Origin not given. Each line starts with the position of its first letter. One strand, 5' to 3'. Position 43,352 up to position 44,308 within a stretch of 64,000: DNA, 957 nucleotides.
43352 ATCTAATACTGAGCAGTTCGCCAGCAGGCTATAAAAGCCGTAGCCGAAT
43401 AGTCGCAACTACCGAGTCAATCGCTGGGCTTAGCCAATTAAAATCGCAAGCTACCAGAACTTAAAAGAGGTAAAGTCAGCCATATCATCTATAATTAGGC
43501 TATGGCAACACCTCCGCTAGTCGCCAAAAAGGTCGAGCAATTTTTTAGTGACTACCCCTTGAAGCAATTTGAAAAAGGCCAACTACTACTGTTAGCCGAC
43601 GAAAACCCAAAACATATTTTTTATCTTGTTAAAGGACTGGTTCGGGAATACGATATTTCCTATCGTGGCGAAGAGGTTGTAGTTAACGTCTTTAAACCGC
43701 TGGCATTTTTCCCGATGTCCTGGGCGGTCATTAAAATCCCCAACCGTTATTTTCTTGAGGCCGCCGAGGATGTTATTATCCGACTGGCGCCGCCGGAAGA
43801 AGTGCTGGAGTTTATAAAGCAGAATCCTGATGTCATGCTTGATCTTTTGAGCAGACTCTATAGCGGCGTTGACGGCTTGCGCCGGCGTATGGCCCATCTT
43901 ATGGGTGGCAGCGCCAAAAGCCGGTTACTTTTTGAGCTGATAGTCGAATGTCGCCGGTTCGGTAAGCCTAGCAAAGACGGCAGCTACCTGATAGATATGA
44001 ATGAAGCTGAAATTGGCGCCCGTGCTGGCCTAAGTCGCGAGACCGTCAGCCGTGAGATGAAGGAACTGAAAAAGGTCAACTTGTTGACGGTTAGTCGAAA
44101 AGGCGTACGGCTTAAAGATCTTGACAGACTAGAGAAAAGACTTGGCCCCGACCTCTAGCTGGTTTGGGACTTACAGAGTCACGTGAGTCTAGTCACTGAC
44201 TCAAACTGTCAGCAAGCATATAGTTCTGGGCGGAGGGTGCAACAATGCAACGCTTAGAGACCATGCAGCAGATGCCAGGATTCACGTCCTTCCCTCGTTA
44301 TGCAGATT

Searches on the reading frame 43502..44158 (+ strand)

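Call 37: search_protein_families(library=pfam, proteins=[window:43502-44158:+], max_evalue=0.00001)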
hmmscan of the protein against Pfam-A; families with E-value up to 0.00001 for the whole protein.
window:43502-44158:+ (218 aa): 2 families
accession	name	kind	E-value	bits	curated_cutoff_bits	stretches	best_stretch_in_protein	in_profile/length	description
PF13545.12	HTH_Crp_2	-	7.1e-12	45.6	27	1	143-212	7-69/70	Crp-like helix-turn-helix domain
PF00027.35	cNMP_binding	-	1.2e-10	41.6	27.5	1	21-108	2-89/89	Cyclic nucleotide-binding domain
